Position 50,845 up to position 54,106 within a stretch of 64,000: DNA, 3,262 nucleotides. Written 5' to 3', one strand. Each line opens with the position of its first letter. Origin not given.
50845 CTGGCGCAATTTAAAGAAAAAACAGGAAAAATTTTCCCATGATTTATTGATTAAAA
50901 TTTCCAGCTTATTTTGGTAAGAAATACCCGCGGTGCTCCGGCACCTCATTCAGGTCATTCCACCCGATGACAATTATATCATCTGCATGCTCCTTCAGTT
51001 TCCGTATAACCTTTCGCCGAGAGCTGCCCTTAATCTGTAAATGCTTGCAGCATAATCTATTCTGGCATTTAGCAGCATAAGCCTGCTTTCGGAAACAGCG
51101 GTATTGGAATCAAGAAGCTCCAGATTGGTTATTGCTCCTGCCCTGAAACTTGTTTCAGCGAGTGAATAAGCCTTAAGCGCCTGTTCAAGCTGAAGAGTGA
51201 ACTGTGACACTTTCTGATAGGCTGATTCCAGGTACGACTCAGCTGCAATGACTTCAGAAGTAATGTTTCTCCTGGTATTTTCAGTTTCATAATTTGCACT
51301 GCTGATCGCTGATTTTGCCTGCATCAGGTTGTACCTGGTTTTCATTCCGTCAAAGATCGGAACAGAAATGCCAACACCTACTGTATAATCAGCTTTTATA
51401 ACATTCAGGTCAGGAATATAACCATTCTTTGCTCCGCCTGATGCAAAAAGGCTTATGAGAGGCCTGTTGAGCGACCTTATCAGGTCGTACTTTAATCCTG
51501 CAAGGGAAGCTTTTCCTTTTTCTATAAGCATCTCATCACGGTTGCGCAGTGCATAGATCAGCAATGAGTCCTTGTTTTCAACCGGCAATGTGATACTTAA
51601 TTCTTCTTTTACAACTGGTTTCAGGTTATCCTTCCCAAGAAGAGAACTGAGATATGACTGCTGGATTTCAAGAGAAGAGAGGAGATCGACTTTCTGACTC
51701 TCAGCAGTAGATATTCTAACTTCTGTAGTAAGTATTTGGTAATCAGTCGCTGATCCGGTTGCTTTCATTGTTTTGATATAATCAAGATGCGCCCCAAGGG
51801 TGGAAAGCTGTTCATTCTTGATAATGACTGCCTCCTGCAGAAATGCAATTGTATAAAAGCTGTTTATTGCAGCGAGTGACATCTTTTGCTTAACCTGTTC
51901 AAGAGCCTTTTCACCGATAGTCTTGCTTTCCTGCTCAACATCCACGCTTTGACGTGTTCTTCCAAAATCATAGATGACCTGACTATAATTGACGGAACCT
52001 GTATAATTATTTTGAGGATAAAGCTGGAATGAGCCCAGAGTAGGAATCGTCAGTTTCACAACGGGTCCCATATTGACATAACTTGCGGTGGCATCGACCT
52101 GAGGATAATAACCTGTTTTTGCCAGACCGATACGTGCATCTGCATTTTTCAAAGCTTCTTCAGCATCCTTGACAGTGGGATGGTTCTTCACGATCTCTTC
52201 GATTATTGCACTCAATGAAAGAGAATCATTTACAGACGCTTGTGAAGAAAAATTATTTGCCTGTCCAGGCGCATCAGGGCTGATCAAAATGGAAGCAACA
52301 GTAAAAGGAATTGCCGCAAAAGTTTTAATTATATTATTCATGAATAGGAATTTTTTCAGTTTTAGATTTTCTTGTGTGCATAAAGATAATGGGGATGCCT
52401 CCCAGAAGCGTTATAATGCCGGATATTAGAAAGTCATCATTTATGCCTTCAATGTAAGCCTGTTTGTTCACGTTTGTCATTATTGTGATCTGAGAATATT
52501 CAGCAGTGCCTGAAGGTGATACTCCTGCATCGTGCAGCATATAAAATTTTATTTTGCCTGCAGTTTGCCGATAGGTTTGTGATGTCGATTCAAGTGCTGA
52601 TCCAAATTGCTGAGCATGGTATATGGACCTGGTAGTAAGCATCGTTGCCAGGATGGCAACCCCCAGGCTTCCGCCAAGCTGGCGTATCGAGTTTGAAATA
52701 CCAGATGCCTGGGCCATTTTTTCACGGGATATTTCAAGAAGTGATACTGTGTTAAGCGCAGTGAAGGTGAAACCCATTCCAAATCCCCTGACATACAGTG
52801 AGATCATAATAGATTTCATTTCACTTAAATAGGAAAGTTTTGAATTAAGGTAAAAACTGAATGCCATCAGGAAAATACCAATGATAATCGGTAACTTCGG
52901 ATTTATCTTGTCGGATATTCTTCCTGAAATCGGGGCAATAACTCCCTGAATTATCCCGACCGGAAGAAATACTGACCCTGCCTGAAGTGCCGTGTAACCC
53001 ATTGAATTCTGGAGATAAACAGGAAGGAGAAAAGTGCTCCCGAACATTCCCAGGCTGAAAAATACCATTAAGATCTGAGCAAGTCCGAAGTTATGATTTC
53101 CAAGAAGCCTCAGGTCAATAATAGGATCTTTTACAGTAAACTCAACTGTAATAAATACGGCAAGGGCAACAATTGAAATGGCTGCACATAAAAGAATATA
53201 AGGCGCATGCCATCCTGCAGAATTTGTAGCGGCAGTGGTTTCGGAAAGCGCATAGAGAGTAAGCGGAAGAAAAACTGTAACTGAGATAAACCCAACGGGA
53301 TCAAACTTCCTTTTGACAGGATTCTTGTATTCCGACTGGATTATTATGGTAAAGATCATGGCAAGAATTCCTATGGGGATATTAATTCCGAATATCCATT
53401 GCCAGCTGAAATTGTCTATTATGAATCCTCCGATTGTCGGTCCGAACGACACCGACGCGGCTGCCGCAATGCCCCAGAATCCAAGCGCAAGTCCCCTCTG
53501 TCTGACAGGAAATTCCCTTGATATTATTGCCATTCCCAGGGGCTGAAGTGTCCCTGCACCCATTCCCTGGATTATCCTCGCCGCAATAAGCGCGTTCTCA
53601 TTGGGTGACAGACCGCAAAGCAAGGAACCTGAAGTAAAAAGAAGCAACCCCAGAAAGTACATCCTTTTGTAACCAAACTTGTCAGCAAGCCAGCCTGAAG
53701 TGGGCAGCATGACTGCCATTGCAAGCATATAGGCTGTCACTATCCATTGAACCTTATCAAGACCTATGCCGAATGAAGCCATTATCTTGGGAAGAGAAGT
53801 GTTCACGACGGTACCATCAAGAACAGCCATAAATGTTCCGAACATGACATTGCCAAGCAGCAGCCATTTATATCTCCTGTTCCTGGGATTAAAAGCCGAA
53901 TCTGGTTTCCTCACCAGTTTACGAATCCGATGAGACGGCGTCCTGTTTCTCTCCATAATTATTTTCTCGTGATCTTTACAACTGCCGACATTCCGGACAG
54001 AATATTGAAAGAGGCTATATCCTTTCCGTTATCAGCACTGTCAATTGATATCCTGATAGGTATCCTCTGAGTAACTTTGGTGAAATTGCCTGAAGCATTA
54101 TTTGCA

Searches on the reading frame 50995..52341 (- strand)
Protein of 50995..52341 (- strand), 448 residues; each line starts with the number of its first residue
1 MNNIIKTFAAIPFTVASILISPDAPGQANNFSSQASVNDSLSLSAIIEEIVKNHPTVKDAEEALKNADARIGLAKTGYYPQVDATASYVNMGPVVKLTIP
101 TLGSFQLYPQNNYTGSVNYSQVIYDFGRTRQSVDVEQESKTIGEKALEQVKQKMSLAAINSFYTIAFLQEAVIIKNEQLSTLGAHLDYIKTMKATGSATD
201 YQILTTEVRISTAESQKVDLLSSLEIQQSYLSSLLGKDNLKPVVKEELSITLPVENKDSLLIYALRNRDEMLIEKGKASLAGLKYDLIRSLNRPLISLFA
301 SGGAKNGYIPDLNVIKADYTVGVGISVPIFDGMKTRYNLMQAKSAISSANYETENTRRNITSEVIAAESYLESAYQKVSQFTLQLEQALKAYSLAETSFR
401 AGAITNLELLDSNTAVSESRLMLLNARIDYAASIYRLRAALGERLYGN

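Call 82: search_protein_families(library=pfam, proteins=[window:50995-52341:-], max_evalue=0.000001)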
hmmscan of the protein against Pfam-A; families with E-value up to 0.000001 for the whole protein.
window:50995-52341:- (448 aa): 1 family
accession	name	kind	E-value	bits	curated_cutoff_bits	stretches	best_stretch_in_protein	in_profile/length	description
PF02321.23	OEP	-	2.6e-42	145.2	22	2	263-442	7-187/187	Outer membrane efflux protein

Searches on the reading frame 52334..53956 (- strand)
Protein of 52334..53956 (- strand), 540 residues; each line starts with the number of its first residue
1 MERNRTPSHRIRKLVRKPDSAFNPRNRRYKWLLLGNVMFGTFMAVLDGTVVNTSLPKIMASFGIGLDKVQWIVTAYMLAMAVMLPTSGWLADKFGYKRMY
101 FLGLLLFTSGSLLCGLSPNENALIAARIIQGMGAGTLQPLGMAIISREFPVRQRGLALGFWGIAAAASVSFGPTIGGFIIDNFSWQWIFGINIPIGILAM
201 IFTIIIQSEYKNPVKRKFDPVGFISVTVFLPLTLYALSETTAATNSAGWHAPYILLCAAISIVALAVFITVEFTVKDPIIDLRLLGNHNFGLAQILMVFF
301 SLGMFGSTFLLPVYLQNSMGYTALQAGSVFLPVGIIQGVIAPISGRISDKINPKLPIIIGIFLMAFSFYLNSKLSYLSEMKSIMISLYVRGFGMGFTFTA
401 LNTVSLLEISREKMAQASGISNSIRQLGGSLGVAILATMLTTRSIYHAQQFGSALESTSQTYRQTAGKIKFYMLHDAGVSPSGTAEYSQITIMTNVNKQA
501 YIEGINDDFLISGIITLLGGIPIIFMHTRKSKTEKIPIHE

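Call 82: search_protein_families(library=pfam, proteins=[window:52334-53956:-], max_evalue=0.000001)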
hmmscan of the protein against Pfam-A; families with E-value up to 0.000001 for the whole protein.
window:52334-53956:- (540 aa): 2 families
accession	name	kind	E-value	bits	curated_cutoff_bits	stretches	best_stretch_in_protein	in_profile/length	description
PF07690.21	MFS_1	-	1.3e-66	225.4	33.4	1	37-432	1-346/347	Major Facilitator Superfamily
PF13347.12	MFS_2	-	2.2e-09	36.8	27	1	66-183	258-384/427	MFS/sugar transport protein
